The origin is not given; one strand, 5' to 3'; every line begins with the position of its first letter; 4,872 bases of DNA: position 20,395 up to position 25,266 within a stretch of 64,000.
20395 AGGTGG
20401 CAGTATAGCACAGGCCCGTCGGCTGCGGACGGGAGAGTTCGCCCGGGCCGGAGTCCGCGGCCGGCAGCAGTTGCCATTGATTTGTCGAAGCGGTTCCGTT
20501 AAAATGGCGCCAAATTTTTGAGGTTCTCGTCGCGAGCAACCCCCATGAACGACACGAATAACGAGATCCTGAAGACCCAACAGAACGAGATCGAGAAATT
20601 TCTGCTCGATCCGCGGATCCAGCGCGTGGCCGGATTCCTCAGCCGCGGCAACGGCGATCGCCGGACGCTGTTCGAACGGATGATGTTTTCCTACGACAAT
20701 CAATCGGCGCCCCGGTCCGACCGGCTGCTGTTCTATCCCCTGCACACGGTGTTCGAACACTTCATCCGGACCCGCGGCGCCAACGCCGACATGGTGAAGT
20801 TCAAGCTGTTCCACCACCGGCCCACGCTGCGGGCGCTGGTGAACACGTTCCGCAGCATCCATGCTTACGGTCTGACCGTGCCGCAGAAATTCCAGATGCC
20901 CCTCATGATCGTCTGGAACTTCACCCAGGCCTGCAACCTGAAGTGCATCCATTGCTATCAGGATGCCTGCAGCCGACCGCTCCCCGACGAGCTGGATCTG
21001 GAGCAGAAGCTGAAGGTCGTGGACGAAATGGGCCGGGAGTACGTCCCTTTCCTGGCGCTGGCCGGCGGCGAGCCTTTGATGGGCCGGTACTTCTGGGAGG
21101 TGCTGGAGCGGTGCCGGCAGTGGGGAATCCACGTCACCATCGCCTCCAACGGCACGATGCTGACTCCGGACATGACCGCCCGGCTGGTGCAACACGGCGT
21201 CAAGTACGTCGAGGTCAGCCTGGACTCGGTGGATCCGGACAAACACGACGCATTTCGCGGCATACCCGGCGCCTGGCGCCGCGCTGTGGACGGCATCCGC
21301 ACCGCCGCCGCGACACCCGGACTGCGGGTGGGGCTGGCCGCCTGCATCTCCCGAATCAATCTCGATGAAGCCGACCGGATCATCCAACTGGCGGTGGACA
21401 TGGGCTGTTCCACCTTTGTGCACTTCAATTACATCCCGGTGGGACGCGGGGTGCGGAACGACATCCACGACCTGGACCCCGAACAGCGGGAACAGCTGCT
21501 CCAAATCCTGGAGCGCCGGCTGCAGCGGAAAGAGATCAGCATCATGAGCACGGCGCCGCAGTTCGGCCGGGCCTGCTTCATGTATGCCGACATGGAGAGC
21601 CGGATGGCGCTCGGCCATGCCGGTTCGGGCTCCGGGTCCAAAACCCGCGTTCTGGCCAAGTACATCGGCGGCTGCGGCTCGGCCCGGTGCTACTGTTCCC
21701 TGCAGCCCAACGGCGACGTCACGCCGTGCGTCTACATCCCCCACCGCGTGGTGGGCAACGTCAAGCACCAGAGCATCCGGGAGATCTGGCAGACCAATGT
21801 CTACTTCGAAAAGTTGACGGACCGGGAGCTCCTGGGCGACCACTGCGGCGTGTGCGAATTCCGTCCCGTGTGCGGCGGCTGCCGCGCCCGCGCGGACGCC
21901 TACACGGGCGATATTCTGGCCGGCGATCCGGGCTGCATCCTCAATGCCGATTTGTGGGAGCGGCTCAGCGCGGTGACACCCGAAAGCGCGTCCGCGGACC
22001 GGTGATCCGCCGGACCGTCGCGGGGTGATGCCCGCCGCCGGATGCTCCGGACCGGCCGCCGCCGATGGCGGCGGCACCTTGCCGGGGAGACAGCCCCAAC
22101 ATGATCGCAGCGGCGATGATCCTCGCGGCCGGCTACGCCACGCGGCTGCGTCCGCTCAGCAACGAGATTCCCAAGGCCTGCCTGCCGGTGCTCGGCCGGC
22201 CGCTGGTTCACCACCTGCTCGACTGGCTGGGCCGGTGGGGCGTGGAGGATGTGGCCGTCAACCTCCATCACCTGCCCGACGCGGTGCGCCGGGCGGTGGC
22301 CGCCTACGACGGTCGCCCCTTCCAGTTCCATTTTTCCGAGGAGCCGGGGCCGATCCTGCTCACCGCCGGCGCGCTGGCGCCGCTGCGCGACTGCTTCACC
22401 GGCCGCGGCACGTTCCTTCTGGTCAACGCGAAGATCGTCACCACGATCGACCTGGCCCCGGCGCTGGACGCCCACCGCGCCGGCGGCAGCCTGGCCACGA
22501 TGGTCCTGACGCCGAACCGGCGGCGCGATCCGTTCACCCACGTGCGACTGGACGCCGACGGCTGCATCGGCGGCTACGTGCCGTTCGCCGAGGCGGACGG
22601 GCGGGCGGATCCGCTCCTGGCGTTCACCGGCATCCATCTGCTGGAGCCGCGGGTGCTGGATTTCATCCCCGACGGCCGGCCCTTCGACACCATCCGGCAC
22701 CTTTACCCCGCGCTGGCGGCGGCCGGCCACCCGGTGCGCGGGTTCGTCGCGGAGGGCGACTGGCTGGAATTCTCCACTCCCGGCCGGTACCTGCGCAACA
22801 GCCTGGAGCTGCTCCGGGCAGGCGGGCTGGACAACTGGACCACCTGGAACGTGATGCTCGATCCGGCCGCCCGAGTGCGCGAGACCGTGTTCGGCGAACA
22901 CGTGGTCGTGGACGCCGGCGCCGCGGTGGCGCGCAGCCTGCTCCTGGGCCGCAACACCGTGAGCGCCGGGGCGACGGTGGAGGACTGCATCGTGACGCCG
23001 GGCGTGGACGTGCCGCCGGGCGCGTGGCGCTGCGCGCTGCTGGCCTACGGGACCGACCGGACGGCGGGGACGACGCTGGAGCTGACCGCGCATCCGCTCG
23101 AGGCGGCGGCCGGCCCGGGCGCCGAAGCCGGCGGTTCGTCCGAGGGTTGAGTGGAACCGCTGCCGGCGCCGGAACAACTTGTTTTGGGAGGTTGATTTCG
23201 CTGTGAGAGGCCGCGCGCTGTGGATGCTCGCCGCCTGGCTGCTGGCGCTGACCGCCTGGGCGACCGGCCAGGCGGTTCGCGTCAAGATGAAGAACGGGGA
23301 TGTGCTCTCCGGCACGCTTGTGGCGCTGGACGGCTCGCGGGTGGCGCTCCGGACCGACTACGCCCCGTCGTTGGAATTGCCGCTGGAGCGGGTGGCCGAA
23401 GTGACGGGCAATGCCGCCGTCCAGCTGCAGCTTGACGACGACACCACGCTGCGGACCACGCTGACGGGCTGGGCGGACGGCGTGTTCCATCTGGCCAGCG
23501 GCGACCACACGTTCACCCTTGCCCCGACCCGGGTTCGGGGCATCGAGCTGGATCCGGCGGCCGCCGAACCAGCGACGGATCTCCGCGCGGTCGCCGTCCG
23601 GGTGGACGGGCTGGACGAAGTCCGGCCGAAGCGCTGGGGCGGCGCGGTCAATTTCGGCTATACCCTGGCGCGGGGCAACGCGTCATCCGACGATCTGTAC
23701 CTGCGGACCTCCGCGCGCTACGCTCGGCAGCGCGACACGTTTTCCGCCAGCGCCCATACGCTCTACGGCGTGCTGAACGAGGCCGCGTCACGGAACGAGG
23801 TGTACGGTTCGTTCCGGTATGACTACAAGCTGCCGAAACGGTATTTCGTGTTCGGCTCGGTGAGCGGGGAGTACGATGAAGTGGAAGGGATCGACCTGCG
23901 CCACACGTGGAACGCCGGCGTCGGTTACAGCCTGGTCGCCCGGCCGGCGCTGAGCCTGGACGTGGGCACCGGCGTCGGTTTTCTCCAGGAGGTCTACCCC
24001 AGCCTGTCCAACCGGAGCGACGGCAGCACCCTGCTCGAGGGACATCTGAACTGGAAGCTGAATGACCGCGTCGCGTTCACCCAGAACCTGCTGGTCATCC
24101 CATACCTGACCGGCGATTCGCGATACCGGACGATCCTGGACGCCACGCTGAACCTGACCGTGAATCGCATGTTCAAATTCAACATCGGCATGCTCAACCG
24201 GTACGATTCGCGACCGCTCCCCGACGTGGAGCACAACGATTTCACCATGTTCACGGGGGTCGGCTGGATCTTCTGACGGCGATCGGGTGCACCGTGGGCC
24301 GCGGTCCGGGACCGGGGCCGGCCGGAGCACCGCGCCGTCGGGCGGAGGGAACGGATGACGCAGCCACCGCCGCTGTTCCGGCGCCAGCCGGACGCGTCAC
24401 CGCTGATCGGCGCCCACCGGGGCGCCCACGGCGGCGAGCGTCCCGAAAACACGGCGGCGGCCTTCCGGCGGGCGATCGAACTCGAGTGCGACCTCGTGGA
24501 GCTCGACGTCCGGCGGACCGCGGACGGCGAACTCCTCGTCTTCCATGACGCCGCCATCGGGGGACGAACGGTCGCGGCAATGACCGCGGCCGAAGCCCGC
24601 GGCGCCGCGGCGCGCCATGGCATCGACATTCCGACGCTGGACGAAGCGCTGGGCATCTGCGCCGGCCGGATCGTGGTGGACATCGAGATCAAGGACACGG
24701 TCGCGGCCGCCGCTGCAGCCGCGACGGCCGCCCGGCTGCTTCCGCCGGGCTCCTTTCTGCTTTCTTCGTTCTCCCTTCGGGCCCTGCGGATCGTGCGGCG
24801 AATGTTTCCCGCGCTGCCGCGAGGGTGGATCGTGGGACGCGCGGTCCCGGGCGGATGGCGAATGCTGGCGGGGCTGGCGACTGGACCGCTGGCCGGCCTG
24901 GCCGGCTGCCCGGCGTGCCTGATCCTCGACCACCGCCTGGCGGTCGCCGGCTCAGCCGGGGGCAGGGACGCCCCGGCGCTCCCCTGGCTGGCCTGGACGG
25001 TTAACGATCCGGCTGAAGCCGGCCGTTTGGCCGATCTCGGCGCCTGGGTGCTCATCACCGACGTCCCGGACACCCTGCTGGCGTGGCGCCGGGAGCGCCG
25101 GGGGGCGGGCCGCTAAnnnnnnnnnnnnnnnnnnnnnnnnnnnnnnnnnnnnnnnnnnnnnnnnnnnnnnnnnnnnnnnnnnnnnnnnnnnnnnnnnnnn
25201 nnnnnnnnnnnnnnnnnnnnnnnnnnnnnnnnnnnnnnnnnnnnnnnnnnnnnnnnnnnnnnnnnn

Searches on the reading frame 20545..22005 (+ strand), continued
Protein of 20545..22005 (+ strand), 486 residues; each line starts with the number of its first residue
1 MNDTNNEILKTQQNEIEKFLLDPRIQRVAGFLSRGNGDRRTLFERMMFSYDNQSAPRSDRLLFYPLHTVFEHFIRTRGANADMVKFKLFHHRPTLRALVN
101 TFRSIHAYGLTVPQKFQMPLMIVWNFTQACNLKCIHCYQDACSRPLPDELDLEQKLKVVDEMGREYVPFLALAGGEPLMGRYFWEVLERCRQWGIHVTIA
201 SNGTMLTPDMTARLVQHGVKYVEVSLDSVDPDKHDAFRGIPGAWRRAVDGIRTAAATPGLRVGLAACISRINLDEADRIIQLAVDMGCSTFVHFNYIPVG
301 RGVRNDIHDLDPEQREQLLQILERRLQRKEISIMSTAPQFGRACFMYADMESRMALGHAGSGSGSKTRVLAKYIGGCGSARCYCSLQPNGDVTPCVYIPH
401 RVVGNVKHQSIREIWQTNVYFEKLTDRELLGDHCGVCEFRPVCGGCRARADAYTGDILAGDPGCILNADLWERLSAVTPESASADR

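Call 65: search_protein_families(library=ncbifam, proteins=[L006:7731-9830:+, L058:8336-9961:+, P0240, P0147, L053:739-2355:+], max_evalue=1e-10)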
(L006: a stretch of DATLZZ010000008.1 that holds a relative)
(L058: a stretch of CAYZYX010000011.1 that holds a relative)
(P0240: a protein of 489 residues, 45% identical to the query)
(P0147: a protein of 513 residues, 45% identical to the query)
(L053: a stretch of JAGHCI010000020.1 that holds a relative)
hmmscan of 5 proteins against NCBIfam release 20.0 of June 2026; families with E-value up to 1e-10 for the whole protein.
L006:7731-9830:+ (699 aa): 17 families
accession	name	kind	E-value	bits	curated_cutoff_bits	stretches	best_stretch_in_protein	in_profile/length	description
NF045702.1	rSAM_GDGT_ether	equivalog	3.4e-95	319.5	450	1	65-589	2-484/486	tetraether lipid synthase Tes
NF045646.2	rSAM_Se_TrsS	equivalog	2.1e-64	217.7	490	1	89-382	5-296/441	radical SAM (seleno)protein TrsS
NF045703.1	rSAM_Tes_intein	exception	2.3e-49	168.1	1700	1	183-623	611-1026/1040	tetraether lipid synthase Tes, intein-containing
TIGR04054.1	rSAM_NirJ1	equivalog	6.9e-23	80.9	650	1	140-359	13-220/387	putative heme d1 biosynthesis radical SAM protein NirJ1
TIGR02666.1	moaA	equivalog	1.5e-19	70.1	284.05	1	167-375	11-223/336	GTP 3',8-cyclase MoaA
TIGR04546.1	rSAM_ahbC_deAc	equivalog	2.2e-19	69.5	650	1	166-360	39-224/390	12,18-didecarboxysiroheme deacetylase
TIGR04055.1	rSAM_NirJ2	equivalog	2.6e-19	69.9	500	1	171-380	5-204/326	putative heme d1 biosynthesis radical SAM protein NirJ2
TIGR04051.1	rSAM_NirJ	equivalog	7.8e-18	64.6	515.45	1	167-338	3-167/354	heme d1 biosynthesis radical SAM protein NirJ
NF001199.0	PRK00164.2-1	equivalog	3.2e-16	59.4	231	1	168-344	14-185/308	GTP 3',8-cyclase MoaA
TIGR02668.1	moaA_archaeal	equivalog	4.5e-16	58.7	325.25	1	168-350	12-190/303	GTP 3',8-cyclase MoaA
TIGR04545.1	rSAM_ahbD_hemeb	equivalog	1.1e-14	54.6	500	1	169-366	3-192/339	heme b synthase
TIGR04347.1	pseudo_SAM_Halo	equivalog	3.1e-14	53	525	1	160-359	32-222/390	TIGR04347 family pseudo-SAM/SPASM protein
TIGR04340.1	rSAM_ACGX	hypoth_equivalog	4.5e-13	49.1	400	1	171-350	8-186/341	radical SAM/SPASM domain protein, ACGX system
TIGR04133.1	rSAM_w_lipo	hypoth_equivalog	1.5e-12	47.1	425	1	168-309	26-164/350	TIGR04133 family radical SAM/SPASM protein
TIGR04317.1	W_rSAM_matur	equivalog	9.2e-12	44.7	380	1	168-308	6-139/349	tungsten cofactor oxidoreductase radical SAM maturase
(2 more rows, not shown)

L058:8336-9961:+ (541 aa): 0 families

P0240 (489 aa): 48 families (the best 25 are shown)
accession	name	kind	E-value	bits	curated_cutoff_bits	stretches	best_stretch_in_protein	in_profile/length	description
TIGR04053.2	TIGR04053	equivalog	2e-74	251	395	1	124-472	6-365/366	TIGR04053 family radical SAM/SPASM domain-containing protein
TIGR04055.1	rSAM_NirJ2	equivalog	3e-74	250.5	500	1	127-472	1-325/326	putative heme d1 biosynthesis radical SAM protein NirJ2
TIGR04545.1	rSAM_ahbD_hemeb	equivalog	1.1e-73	248.6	500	1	127-472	1-338/339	heme b synthase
TIGR04303.1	GeoRSP_rSAM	equivalog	1.1e-59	202.7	400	2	123-342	2-220/325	GeoRSP system radical SAM/SPASM protein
TIGR04347.1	pseudo_SAM_Halo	equivalog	2.2e-58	198.4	525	1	127-472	39-386/390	TIGR04347 family pseudo-SAM/SPASM protein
TIGR04054.1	rSAM_NirJ1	equivalog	4e-58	196.9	650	1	127-471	37-382/387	putative heme d1 biosynthesis radical SAM protein NirJ1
TIGR04051.1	rSAM_NirJ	equivalog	2.8e-53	181.1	515.45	1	127-472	3-349/354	heme d1 biosynthesis radical SAM protein NirJ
TIGR04546.1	rSAM_ahbC_deAc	equivalog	1.7e-50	171.9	650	1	127-472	40-386/390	12,18-didecarboxysiroheme deacetylase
TIGR03962.1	mycofact_rSAM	equivalog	3.9e-45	154.5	265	2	121-317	7-200/339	mycofactocin radical SAM maturase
TIGR03913.1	rad_SAM_trio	equivalog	2.7e-39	134.9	591.75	1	124-471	17-354/477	GDL motif peptide-associated radical SAM/SPASM maturase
NF050035.1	rSAM_WgK_link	exception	4.1e-38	131.3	650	1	123-474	6-366/367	radical SAM/SPASM peptide maturase WgkB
TIGR04103.1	rSAM_nif11_3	equivalog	4.5e-36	124.4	725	1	128-461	7-335/412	nif11-class peptide radical SAM maturase 3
TIGR02109.1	PQQ_syn_pqqE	equivalog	5.4e-36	124.3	381.35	2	122-297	3-178/358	pyrroloquinoline quinone biosynthesis protein PqqE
TIGR04250.1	SCM_rSAM_ScmE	equivalog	5.4e-35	120.9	400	1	131-468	8-344/358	SynChlorMet cassette radical SAM/SPASM protein ScmE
NF045574.1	sacti_mat_StsB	exception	3e-33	115.4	625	1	128-309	98-277/466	StsB family radical SAM/SPASM domain sactipeptide maturase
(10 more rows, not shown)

P0147 (513 aa): 43 families (the best 25 are shown)
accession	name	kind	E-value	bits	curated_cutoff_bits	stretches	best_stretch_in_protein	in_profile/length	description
TIGR04055.1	rSAM_NirJ2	equivalog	6.7e-74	249.3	500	1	143-486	1-325/326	putative heme d1 biosynthesis radical SAM protein NirJ2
TIGR04053.2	TIGR04053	equivalog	4.4e-71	240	395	1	140-486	6-365/366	TIGR04053 family radical SAM/SPASM domain-containing protein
TIGR04545.1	rSAM_ahbD_hemeb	equivalog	7.5e-71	239.3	500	1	143-486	1-338/339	heme b synthase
TIGR04347.1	pseudo_SAM_Halo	equivalog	3.1e-58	197.9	525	1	143-486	39-386/390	TIGR04347 family pseudo-SAM/SPASM protein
TIGR04054.1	rSAM_NirJ1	equivalog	1.7e-56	191.5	650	1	143-485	37-382/387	putative heme d1 biosynthesis radical SAM protein NirJ1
TIGR04051.1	rSAM_NirJ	equivalog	5.1e-56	190.2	515.45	1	143-486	3-349/354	heme d1 biosynthesis radical SAM protein NirJ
TIGR04303.1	GeoRSP_rSAM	equivalog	9.7e-56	189.7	400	2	140-354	3-216/325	GeoRSP system radical SAM/SPASM protein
TIGR04546.1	rSAM_ahbC_deAc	equivalog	9.8e-54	182.6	650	1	143-487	40-387/390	12,18-didecarboxysiroheme deacetylase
TIGR03962.1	mycofact_rSAM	equivalog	3.1e-43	148.3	265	2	138-337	8-204/339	mycofactocin radical SAM maturase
TIGR03913.1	rad_SAM_trio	equivalog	1e-38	133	591.75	1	140-489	17-358/477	GDL motif peptide-associated radical SAM/SPASM maturase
TIGR04250.1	SCM_rSAM_ScmE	equivalog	9.2e-38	130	400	1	147-483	8-345/358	SynChlorMet cassette radical SAM/SPASM protein ScmE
TIGR04103.1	rSAM_nif11_3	equivalog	7.8e-36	123.6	725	1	144-483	7-342/412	nif11-class peptide radical SAM maturase 3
TIGR02109.1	PQQ_syn_pqqE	equivalog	1.1e-34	120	381.35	1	138-488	3-335/358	pyrroloquinoline quinone biosynthesis protein PqqE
NF045574.1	sacti_mat_StsB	exception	2.4e-34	119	625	1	142-326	96-278/466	StsB family radical SAM/SPASM domain sactipeptide maturase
TIGR04251.1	SCM_rSAM_ScmF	equivalog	2.2e-33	116.1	400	1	146-471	8-327/353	SynChlorMet cassette radical SAM/SPASM protein ScmF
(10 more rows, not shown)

L053:739-2355:+ (538 aa): 0 families

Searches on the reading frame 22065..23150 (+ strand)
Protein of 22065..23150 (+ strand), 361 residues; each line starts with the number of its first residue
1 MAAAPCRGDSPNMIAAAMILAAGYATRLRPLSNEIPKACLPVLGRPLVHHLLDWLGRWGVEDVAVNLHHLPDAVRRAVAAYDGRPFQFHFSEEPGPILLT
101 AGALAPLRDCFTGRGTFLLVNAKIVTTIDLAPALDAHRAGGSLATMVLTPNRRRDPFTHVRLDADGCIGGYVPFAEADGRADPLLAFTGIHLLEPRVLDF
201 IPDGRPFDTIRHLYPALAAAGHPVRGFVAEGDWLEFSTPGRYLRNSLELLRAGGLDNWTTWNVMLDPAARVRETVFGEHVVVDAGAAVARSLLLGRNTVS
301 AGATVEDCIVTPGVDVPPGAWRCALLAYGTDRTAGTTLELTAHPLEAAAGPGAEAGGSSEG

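Call 3: search_protein_families(library=ncbifam, proteins=[window:22065-23150:+], max_evalue=0.001)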
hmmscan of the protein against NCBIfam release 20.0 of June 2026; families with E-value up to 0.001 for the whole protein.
window:22065-23150:+ (361 aa): 19 families
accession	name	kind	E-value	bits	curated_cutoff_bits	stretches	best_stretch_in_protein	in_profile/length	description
NF052502.1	man1P_GTase_Rv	exception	1.3e-30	106.4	440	1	16-320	2-311/352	mannose-1-phosphate guanylyltransferase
NF045761.1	NAMPUrTaseMurU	equivalog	1.7e-24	86.9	250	1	17-241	3-219/226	N-acetylmuramate alpha-1-phosphate uridylyltransferase MurU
NF045697.1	MurNAcPUrMurU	equivalog_domain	3.4e-19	69.2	370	1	18-239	1-218/229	N-acetylmuramate alpha-1-phosphate uridylyltransferase MurU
TIGR03992.1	Arch_glmU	subfamily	3.7e-13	49.1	292.1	1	16-297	2-272/393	bifunctional sugar-1-phosphate nucleotidylyltransferase/acetyltransferase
NF041313.1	UDPGP_AglF_Halo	equivalog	2.9e-12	46.6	400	1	17-149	3-131/234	UTP--glucose-1-phosphate uridylyltransferase AglF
TIGR01208.1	rmlA_long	equivalog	1.2e-09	37.6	320.25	1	17-90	2-76/353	glucose-1-phosphate thymidylyltransferase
TIGR02623.1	G1P_cyt_trans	equivalog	4.2e-08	33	300.25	0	17-74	3-60/255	glucose-1-phosphate cytidylyltransferase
NF010935.0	PRK14355.1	equivalog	3.4e-07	29.3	718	1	15-165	4-149/459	bifunctional UDP-N-acetylglucosamine diphosphorylase/glucosamine-1-phosphate N-acetyltransferase GlmU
NF002023.0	PRK00844.1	subfamily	3.9e-07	29.2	458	1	268-320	327-379/408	glucose-1-phosphate adenylyltransferase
TIGR01173.1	glmU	equivalog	9.5e-07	28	366.85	1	16-122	2-100/452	bifunctional UDP-N-acetylglucosamine diphosphorylase/glucosamine-1-phosphate N-acetyltransferase GlmU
NF010933.0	PRK14353.1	equivalog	4.8e-06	25.5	505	1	14-95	5-83/453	bifunctional UDP-N-acetylglucosamine diphosphorylase/glucosamine-1-phosphate N-acetyltransferase GlmU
TIGR02091.1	glgC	equivalog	5.3e-06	25.7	424.9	0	269-319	309-359/364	glucose-1-phosphate adenylyltransferase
TIGR01099.1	galU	equivalog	1.2e-05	25.1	326.8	1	15-66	2-53/261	UTP--glucose-1-phosphate uridylyltransferase GalU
NF010932.0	PRK14352.1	equivalog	1.3e-05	24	611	1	14-150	6-138/488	bifunctional UDP-N-acetylglucosamine diphosphorylase/glucosamine-1-phosphate N-acetyltransferase GlmU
NF010936.0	PRK14356.1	equivalog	2.4e-05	23.4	666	1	14-83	5-71/456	bifunctional UDP-N-acetylglucosamine diphosphorylase/glucosamine-1-phosphate N-acetyltransferase GlmU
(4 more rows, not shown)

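Call 4: search_protein_families(library=pfam, proteins=[window:22065-23150:+], max_evalue=0.001)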
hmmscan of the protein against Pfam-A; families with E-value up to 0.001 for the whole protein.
window:22065-23150:+ (361 aa): 3 families
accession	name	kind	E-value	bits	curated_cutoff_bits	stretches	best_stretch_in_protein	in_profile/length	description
PF00483.29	NTP_transferase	-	1.8e-17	64.2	21.2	1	17-238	2-231/245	Nucleotidyl transferase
PF12804.13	NTP_transf_3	-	3.8e-08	34.1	27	1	17-94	1-68/160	MobA-like NTP transferase domain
PF24894.1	Hexapep_GlmU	-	5.8e-06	26.8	23.3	1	269-320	30-81/104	GlmU-like, C-terminal hexapeptide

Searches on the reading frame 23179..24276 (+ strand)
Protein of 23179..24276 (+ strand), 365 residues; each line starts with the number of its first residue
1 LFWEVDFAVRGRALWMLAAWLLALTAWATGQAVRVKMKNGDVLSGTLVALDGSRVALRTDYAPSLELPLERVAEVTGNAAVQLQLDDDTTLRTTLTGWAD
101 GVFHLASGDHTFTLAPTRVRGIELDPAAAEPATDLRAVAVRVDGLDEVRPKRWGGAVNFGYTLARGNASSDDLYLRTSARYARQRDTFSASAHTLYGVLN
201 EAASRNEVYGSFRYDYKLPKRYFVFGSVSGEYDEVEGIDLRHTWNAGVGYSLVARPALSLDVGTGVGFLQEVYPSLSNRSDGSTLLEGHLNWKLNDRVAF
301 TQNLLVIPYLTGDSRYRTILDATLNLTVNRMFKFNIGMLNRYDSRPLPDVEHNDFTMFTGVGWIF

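Call 50: search_protein_families(library=pfam, proteins=[window:23179-24276:+], max_evalue=0.00001)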
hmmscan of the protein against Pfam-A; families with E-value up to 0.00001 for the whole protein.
window:23179-24276:+ (365 aa): 1 family
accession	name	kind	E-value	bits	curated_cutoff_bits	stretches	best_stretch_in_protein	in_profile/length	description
PF04338.18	DUF481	-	1.4e-38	133.4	21.1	1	157-362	1-207/210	Protein of unknown function, DUF481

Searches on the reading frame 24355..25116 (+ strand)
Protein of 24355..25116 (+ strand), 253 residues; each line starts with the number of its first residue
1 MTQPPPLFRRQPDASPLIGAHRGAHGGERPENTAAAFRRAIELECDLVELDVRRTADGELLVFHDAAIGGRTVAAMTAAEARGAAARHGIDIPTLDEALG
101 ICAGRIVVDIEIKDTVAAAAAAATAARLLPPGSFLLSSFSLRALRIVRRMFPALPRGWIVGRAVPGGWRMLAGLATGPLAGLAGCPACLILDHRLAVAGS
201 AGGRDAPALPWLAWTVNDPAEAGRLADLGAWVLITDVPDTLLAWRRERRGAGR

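Call 50: search_protein_families(library=pfam, proteins=[window:24355-25116:+], max_evalue=0.00001)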
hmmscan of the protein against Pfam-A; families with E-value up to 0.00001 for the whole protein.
window:24355-25116:+ (253 aa): 1 family
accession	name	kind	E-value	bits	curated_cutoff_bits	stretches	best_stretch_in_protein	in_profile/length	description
PF03009.23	GDPD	-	3.3e-21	77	23.6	1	21-240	1-244/244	Glycerophosphoryl diester phosphodiesterase family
